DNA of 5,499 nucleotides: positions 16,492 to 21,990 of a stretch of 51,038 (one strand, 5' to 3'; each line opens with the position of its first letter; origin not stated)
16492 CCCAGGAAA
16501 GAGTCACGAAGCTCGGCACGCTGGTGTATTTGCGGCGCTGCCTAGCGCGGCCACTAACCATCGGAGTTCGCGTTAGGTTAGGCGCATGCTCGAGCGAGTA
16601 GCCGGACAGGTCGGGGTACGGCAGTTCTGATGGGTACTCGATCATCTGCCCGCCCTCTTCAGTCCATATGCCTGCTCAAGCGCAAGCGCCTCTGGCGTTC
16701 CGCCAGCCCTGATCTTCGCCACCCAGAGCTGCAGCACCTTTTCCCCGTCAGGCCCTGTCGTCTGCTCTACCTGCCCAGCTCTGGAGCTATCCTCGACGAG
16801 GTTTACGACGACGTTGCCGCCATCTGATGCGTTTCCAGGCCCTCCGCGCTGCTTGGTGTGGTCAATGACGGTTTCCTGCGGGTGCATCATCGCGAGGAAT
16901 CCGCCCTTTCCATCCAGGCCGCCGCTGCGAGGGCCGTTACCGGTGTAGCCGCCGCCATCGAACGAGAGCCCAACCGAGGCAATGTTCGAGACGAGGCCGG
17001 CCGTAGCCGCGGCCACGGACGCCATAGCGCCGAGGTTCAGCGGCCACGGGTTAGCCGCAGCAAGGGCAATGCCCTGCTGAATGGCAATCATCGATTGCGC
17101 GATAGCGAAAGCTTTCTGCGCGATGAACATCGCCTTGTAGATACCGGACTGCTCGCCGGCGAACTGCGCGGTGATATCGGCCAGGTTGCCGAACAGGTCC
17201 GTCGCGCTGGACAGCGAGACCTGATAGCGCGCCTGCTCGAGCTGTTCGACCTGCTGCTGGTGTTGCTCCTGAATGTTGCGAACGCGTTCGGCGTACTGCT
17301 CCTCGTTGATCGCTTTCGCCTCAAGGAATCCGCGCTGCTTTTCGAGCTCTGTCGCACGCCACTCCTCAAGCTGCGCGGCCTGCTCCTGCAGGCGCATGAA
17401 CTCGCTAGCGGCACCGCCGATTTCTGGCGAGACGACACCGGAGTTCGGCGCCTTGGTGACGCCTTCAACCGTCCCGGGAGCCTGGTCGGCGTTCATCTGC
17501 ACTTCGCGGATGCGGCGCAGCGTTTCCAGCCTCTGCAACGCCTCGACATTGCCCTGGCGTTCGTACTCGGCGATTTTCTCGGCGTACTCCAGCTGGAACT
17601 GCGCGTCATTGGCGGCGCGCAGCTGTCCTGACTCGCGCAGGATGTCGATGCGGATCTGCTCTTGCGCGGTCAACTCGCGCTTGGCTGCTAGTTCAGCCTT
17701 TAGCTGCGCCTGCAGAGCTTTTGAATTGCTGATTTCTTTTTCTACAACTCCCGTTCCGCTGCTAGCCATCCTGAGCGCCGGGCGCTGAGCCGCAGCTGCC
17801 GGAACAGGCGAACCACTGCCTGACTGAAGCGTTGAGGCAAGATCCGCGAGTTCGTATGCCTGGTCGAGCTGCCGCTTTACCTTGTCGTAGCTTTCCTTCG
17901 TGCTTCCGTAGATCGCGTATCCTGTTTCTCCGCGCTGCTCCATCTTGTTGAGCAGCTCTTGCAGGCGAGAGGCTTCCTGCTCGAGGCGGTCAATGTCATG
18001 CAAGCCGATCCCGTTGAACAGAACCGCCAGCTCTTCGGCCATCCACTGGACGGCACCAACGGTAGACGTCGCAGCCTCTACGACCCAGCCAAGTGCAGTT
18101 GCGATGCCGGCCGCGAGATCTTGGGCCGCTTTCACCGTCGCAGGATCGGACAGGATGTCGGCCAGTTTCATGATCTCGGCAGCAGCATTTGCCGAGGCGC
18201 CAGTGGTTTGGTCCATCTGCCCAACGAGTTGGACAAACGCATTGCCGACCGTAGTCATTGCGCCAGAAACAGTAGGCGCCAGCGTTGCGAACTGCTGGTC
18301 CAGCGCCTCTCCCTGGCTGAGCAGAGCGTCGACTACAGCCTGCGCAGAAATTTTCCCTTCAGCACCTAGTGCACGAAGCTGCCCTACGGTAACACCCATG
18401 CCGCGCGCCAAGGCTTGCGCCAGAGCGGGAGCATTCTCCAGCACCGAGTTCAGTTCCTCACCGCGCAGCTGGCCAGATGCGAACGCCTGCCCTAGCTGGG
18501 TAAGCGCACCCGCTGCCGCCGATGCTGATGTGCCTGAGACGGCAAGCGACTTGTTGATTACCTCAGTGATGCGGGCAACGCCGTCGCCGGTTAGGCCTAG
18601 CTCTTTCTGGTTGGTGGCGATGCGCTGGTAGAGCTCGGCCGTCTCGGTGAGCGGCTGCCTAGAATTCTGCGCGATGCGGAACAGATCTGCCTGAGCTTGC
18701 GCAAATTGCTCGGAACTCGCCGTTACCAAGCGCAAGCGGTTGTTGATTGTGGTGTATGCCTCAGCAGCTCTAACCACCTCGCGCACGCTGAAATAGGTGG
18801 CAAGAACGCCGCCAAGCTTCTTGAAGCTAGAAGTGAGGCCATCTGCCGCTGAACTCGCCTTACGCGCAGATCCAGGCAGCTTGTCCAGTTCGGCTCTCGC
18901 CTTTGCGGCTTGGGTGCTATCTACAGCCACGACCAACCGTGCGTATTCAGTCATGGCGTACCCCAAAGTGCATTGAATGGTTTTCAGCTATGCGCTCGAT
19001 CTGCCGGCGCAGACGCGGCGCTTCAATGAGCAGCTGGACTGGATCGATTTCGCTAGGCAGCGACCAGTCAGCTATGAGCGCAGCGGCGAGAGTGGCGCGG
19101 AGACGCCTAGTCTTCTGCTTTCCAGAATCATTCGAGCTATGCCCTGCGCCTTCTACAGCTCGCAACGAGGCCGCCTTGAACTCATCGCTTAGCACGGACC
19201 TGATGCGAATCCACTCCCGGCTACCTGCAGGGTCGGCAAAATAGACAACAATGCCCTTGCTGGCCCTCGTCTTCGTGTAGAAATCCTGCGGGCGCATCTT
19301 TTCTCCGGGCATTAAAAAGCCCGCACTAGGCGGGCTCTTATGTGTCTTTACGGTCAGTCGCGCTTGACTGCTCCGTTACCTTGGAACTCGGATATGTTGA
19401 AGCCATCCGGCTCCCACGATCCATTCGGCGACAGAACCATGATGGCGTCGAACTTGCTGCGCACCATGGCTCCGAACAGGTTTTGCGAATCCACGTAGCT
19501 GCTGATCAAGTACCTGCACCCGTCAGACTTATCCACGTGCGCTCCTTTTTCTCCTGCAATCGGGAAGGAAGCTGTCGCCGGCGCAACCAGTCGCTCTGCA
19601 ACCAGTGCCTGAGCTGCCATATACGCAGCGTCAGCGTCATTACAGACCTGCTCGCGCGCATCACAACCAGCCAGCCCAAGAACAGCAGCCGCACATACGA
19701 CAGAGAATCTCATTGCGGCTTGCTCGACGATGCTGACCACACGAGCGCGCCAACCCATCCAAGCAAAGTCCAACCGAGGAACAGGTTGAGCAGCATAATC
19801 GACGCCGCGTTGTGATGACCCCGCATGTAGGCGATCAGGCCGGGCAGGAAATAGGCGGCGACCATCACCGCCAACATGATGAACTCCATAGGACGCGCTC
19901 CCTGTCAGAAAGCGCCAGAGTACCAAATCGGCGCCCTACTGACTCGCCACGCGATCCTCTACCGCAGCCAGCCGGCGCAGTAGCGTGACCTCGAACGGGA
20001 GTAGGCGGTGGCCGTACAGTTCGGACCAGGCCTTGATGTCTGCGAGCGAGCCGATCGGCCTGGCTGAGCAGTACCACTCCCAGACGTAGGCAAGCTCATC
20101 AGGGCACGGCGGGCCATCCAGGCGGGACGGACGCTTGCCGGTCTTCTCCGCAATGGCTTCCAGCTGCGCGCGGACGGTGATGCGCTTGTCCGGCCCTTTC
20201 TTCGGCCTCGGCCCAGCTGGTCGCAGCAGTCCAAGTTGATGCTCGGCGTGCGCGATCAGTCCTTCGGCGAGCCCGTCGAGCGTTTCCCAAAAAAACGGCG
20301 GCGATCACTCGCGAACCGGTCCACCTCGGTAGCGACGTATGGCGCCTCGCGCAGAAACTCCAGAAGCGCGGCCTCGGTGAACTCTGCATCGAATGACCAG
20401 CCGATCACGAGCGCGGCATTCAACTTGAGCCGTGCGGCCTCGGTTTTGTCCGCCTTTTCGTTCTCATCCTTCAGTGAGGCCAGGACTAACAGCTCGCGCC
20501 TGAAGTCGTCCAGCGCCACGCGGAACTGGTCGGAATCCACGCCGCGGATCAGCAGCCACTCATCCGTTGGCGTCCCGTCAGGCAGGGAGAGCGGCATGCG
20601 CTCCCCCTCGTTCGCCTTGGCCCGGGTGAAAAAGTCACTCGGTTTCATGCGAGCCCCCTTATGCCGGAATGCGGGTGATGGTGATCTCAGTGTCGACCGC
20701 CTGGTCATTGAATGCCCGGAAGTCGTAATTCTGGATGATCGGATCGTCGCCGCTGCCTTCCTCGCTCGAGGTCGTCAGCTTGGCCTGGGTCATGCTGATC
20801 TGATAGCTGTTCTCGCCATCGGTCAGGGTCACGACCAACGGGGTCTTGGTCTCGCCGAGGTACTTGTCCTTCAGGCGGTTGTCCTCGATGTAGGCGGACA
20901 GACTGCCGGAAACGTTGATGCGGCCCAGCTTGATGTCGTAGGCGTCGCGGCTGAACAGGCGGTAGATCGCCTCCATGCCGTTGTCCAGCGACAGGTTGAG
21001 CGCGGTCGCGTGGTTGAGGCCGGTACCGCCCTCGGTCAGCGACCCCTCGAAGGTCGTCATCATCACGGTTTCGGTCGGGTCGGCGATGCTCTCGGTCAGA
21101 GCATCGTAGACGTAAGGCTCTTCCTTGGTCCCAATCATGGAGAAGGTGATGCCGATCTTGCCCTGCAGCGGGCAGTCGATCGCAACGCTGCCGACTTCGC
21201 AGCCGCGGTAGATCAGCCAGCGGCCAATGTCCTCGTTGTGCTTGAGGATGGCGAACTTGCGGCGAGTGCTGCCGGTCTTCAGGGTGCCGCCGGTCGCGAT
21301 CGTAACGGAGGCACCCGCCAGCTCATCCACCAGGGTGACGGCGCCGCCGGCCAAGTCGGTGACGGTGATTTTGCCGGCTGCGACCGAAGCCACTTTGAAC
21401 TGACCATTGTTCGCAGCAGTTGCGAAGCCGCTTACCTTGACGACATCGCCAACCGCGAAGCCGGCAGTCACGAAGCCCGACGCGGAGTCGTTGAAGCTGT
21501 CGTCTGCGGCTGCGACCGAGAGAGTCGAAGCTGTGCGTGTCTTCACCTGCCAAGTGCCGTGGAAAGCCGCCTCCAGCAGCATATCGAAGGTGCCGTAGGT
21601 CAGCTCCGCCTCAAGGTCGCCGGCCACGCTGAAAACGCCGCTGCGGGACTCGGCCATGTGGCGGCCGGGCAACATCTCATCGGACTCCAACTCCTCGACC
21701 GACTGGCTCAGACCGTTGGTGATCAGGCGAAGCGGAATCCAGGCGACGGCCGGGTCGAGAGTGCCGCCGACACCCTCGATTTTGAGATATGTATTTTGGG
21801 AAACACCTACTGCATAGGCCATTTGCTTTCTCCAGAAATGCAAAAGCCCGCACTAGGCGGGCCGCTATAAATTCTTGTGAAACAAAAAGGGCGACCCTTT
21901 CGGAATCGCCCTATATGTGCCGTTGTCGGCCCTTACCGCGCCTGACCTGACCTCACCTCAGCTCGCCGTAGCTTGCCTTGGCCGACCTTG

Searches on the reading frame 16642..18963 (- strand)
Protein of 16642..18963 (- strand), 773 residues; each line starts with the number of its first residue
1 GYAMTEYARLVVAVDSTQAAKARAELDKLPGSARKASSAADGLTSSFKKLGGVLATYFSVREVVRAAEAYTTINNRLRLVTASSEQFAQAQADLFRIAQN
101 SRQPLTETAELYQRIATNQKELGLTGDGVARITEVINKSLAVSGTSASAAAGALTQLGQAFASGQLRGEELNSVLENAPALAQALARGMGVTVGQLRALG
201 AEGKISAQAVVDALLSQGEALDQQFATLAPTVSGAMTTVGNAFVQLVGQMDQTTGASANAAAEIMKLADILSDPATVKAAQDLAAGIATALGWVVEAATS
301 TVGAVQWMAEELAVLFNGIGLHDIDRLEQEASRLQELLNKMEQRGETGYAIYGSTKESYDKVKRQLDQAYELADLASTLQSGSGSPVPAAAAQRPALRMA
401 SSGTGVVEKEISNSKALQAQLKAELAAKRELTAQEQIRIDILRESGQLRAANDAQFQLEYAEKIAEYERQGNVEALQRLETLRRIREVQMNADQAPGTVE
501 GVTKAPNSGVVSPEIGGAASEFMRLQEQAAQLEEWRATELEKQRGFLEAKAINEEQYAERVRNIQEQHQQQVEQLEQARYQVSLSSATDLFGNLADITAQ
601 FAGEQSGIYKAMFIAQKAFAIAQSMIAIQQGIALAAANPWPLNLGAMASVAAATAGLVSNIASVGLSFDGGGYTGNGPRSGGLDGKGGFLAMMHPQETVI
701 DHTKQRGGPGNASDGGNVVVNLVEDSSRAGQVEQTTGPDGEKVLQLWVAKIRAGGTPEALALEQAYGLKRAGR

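Call 80: search_protein_families(library=pfam, proteins=[window:16642-18963:-], max_evalue=0.001)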
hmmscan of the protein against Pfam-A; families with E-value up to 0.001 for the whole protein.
window:16642-18963:- (773 aa): 1 family
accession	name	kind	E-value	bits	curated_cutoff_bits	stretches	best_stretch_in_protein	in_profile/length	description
PF20155.4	TMP_3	-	2.7e-65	220.1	41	1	61-252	1-192/192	Tape measure protein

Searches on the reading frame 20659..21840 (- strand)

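Call 80: search_protein_families(library=pfam, proteins=[window:20659-21840:-], max_evalue=0.001)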
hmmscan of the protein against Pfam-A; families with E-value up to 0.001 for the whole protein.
window:20659-21840:- (393 aa): 1 family
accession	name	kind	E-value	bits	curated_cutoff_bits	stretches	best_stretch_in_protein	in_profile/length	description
PF18906.5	Phage_tube_2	-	2.6e-39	135.9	27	1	18-376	7-266/266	Phage tail tube protein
